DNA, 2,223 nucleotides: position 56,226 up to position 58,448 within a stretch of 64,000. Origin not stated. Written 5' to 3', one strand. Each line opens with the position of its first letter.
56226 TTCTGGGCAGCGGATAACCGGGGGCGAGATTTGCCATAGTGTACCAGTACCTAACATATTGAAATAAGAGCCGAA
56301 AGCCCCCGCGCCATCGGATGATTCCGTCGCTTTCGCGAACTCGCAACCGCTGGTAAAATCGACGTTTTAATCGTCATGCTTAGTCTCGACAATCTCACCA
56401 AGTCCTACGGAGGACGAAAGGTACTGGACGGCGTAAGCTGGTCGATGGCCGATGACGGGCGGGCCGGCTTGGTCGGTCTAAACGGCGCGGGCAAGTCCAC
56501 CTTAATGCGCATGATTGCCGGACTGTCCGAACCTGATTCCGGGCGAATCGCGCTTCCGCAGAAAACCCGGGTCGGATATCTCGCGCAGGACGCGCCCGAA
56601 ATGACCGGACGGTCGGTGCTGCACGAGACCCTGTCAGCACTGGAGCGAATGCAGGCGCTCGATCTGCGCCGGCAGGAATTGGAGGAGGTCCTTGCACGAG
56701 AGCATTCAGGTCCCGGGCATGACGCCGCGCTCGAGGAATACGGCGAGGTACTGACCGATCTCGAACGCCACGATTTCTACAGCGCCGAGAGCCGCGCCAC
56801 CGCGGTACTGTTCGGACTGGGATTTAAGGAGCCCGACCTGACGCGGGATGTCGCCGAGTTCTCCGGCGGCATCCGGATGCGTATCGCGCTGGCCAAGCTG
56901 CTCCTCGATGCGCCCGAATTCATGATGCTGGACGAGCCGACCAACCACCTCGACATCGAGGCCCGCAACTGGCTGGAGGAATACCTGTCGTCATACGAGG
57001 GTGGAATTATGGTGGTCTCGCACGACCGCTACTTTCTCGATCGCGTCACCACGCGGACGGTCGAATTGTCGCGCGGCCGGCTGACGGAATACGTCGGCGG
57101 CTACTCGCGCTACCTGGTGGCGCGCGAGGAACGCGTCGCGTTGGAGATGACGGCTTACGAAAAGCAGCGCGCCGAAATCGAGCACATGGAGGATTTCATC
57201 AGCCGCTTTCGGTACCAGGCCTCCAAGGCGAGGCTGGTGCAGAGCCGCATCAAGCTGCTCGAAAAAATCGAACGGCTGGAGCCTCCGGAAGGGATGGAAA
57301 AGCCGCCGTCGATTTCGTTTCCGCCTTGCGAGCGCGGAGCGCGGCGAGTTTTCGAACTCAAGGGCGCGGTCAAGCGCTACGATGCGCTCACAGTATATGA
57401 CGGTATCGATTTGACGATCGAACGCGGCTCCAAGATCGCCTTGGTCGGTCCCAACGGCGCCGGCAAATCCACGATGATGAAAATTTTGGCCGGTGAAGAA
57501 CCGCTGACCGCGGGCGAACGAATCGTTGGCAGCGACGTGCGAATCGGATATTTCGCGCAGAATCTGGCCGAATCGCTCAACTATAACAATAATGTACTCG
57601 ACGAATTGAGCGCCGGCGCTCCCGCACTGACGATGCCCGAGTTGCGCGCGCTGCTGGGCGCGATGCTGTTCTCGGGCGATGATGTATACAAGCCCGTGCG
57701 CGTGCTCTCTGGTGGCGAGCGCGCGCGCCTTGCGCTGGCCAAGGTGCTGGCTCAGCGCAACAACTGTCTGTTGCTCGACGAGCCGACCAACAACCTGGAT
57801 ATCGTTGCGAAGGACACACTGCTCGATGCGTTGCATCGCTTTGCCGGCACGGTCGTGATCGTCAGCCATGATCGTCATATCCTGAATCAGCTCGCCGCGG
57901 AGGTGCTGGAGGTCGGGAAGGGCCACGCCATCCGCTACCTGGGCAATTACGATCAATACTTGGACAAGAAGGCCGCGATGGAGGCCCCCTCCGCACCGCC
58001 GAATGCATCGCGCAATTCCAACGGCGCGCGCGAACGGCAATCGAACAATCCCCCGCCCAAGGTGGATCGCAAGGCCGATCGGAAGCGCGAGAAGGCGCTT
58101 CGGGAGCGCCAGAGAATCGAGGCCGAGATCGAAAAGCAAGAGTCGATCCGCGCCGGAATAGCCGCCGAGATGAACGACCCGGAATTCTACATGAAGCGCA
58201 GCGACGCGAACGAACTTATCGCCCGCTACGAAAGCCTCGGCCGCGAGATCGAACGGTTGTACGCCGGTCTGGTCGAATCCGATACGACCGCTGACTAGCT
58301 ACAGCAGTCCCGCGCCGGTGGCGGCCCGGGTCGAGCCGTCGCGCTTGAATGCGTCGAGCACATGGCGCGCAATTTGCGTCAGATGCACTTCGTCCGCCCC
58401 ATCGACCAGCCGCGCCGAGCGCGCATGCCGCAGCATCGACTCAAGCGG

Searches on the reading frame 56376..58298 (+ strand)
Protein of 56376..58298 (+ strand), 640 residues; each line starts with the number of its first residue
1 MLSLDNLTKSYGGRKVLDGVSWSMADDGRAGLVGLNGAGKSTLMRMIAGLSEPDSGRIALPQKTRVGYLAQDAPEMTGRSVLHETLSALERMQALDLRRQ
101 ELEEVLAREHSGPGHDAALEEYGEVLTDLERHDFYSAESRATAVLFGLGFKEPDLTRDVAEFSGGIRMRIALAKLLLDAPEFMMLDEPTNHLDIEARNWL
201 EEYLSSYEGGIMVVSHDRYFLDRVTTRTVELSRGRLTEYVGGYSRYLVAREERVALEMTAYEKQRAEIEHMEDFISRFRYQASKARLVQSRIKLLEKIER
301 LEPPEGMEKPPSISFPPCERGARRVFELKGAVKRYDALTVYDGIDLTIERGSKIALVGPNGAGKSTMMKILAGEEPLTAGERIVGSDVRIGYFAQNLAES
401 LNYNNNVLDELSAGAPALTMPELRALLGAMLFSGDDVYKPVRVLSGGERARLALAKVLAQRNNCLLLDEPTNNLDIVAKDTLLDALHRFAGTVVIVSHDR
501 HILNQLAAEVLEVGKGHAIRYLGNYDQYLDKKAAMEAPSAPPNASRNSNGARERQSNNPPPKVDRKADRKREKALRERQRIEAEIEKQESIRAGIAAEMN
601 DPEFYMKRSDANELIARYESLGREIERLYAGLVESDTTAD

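Call 10: search_protein_families(library=pfam, proteins=[window:56376-58298:+], max_evalue=0.001)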
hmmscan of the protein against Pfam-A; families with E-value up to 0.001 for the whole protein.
window:56376-58298:+ (640 aa): 16 families
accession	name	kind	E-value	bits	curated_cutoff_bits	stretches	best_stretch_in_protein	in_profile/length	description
PF00005.33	ABC_tran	-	8.5e-48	162.9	25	2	342-472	2-137/137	ABC transporter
PF12848.13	ABC_tran_Xtn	-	3.2e-30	104.5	25.9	1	229-309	1-79/85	ABC transporter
PF13304.12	AAA_21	-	1.7e-13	51.7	27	0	433-503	227-303/304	AAA domain, putative AbiEii toxin, Type IV TA system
PF02463.25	SMC_N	-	1.8e-10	41.1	40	0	443-506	136-205/220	RecF/RecN/SMC N terminal domain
PF13555.12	AAA_29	-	1.8e-08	34.5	27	0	341-368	12-39/61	P-loop containing region of AAA domain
PF16326.10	ABC_tran_CTD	-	2.4e-07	31.3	32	1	573-630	5-62/69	ABC transporter C-terminal domain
PF13604.12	AAA_30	-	1e-05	25.8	27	0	354-488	21-114/191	AAA domain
PF13401.12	AAA_22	-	1.7e-05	25.5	27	0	32-94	10-68/130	AAA domain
PF01926.29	MMR_HSR1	-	3.9e-05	24.2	21.9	0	353-379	1-27/113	50S ribosome-binding GTPase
PF13671.12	AAA_33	-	9.3e-05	23.2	27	0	354-400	2-44/143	AAA domain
PF00004.35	AAA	-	0.00016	22.6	21.2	0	355-402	2-51/131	ATPase family associated with various cellular activities (AAA)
PF13191.12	AAA_16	-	0.00017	22.6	32.6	0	32-113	29-104/167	AAA ATPase domain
PF03193.22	RsgA_GTPase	-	0.00024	21.4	30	0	352-378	107-133/174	RsgA GTPase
PF13238.12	AAA_18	-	0.00045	21.1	29.4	0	354-375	1-22/128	AAA domain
PF13476.12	AAA_23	-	0.0005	21.2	27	0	354-370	22-38/201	AAA domain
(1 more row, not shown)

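Call 79: search_protein_families(library=padloc, proteins=[window:56376-58298:+], max_evalue=0.001)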
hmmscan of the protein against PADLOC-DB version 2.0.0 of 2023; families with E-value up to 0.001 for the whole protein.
window:56376-58298:+ (640 aa): 24 families
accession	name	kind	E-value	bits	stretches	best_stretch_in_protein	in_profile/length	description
PDLC04135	mad3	-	2.9e-53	179.7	4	420-516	238-340/374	mads_3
PDLC04140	mad8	-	2.1e-16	58.3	2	12-219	12-235/314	mads_8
PDLC02980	AriA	-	1.2e-14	53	0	433-504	227-304/304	-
PDLC04164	AriA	-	1.4e-11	42.5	1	439-492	167-223/253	-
PDLC04541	PDC-M25A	-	8.6e-11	39.5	0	31-58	25-52/380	-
PDLC03878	NsnB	-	1e-08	33.4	0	455-512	230-290/345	-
PDLC00102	GajA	-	3e-08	30.6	0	450-517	277-345/532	AAA ATPase domain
PDLC02914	ATPase-Toprim_I-B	-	6.9e-08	30.1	0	435-491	176-232/443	-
PDLC04892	PDC-S06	-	7.1e-08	29.2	0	183-226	640-683/843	-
PDLC00075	GajA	-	3.3e-07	27.2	0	153-220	240-309/536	AAA ATPase domain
PDLC00269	PtuA1|PtuA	-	2.8e-06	24.9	0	20-48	21-53/446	AAA ATPase domain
PDLC04182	HEC-01A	-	4.5e-06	23.9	0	149-230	276-360/406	-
PDLC00290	PtuA1|PtuA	-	4.7e-06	24.2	0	32-65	28-61/414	AAA ATPase domain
PDLC00098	GajA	-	7.8e-06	22.9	0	452-509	280-338/534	AAA ATPase domain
PDLC04175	HEC-01A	-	9.4e-06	22.9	0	355-371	29-45/363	-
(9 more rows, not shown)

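Call 80: search_protein_families(library=ncbifam, proteins=[window:56376-58298:+], max_evalue=0.00001)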
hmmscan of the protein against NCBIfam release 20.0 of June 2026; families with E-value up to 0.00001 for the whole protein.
window:56376-58298:+ (640 aa): 192 families (the best 25 are shown)
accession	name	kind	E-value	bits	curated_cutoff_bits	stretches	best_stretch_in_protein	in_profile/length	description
NF000355.4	ribo_prot_ABC_F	equivalog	2.6e-148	495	380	3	2-286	3-242/499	ribosomal protection-like ABC-F family protein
TIGR03719.1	ABC_ABC_ChvD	subfamily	2.5e-131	439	806.75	2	3-534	6-535/552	energy-dependent translational throttle protein EttA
NF008775.0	PRK11819.1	equivalog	6.9e-131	437.6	599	2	3-535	8-538/556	energy-dependent translational throttle protein EttA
NF007921.0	PRK10636.1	equivalog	5.3e-120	401.6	917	2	125-611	113-598/638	ABC transporter ATP-binding protein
NF011646.0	PRK15064.1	equivalog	3.7e-115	385.3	762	1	1-533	1-528/530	ABC-F family ATPase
NF050005.1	ABC_ATPase_Uup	equivalog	3.3e-110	369.2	900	1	2-627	4-624/636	ATP-binding cassette ATPase Uup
NF008358.0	PRK11147.1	equivalog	1e-102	344.4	936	1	2-618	4-611/635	ABC transporter ATP-binding protein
NF000171.1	ABCF_producer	exception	7.3e-100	335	800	3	2-275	4-277/541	TlrC/CarA/OleB/SrmB family ABC-F type ribosomal protection protein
NF000514.1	ABCF_OptrA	exception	1.2e-93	314.6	1450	1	10-540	29-559/655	ABC-F type ribosomal protection protein OptrA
NF000169.2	ABCF_Sal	exception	4.4e-90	302.9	725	3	135-501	104-489/542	Sal family ABC-F type ribosomal protection protein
NF000166.1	ABCF_CarA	exception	4.2e-83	279.4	1050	3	2-276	6-288/556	ABC-F type ribosomal protection protein Car(A)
NF000168.2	ABCF_Msr_all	exception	4.7e-83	279.4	680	5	158-290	97-229/487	Msr family ABC-F type ribosomal protection protein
NF000170.2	ABCF_Vga_all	exception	1e-82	278.4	725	3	280-534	222-474/521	Vga family ABC-F type ribosomal protection protein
NF043038.1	ABCF_CplR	exception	1.1e-78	265.3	780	4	339-535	300-491/544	ABC-F type ribosomal protection protein CplR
NF000167.2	ABCF_Lsa_all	exception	3.1e-65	221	750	4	154-273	110-228/492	Lsa family ABC-F type ribosomal protection protein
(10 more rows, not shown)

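Call 81: find_related_loci(query=window:56376-58298:+, collection=metagenome_contigs, flank=6000)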
Query window:56376-58298:+ (640 aa) in metagenome_contigs; peptide patterns used: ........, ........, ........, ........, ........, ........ (x = any residue, [..] = any of these).
600 stretches matched a pattern (row limit reached: there are more); 587 encode a relative of the query (tblastn E <= 1e-3); the best 80 are kept; 80 distinct loci.
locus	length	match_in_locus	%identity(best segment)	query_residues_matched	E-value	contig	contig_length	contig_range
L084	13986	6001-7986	75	1-639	0e+0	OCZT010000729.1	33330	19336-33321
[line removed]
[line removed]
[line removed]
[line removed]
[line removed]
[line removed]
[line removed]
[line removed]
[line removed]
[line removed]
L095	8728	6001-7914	41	1-630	2e-131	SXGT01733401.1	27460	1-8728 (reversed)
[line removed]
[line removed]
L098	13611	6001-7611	40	1-537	3e-116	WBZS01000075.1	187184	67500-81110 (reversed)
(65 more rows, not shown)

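Call 86: search_protein_families(library=pfam, proteins=[L090:1098-2267:-, L090:2280-3767:-, L090:3798-5048:-, L090:5101-5613:-, L090:1855-3720:-, L091:4430-5347:+, L091:3851-4318:-, L091:2127-3257:-, L091:605-2059:-], max_evalue=0.0001)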
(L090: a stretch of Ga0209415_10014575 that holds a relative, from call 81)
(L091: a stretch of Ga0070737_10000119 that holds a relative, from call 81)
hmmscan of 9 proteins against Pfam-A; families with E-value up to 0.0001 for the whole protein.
L090:1098-2267:- (389 aa): 0 families

L090:2280-3767:- (495 aa): 1 family
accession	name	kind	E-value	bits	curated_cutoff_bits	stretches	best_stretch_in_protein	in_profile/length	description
PF03062.24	MBOAT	-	1.4e-29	103.9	27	1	144-404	46-328/337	MBOAT, membrane-bound O-acyltransferase family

L090:3798-5048:- (416 aa): 3 families
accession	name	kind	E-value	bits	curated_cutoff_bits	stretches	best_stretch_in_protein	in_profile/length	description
PF20239.3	DUF6596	-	1.1e-37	128.9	27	1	180-280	1-101/102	Family of unknown function (DUF6596)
PF04542.20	Sigma70_r2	-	2.1e-09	37.5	24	1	12-75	4-69/71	Sigma-70 region 2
PF08281.18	Sigma70_r4_2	-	4.5e-06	26.7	25.7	1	111-161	3-53/54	Sigma-70, region 4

L090:5101-5613:- (170 aa): 1 family
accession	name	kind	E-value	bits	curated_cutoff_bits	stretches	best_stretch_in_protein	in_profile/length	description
PF03795.20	YCII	-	1.6e-19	70.6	24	1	59-170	1-94/95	YCII-related domain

L090:1855-3720:- (621 aa): 0 families

L091:4430-5347:+ (305 aa): 3 families
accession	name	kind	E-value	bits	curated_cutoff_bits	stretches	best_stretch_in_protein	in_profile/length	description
PF12697.13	Abhydrolase_6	-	9.8e-24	85.7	26.3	1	48-289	1-217/217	Alpha/beta hydrolase family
PF00561.26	Abhydrolase_1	-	5.5e-19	69.2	25.8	1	47-283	2-245/245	alpha/beta hydrolase fold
PF12146.15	Hydrolase_4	-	2.5e-15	56.8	27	1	43-143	2-108/239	Serine aminopeptidase, S33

L091:3851-4318:- (155 aa): 2 families
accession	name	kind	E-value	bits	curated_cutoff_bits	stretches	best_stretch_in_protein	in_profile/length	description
PF18911.6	PKD_4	-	2.5e-11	43.9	27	1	72-144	14-85/85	PKD domain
PF00801.26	PKD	-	2.3e-08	34.3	23.5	1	71-137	10-74/80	PKD domain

L091:2127-3257:- (376 aa): 4 families
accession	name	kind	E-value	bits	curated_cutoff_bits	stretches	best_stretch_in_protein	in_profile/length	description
PF00441.29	Acyl-CoA_dh_1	-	5.7e-33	114.6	22.4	1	226-372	2-147/150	Acyl-CoA dehydrogenase, C-terminal domain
PF02771.21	Acyl-CoA_dh_N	-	5.1e-29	101.4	22.9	1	6-117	1-113/113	Acyl-CoA dehydrogenase, N-terminal domain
PF02770.24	Acyl-CoA_dh_M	-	3.4e-13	50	33.3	1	123-213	3-97/97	Acyl-CoA dehydrogenase, middle domain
PF08028.16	Acyl-CoA_dh_2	-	4.5e-07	30.7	22.7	1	242-346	3-116/134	Acyl-CoA dehydrogenase, C-terminal domain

L091:605-2059:- (484 aa): 2 families
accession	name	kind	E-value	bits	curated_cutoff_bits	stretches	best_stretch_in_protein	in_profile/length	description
PF12055.13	DUF3536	-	1.1e-37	130.4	25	1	328-474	3-152/284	Domain of unknown function (DUF3536)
PF03065.20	Glyco_hydro_57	-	3e-15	56.7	21.2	1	103-284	97-275/291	Glycosyl hydrolase family 57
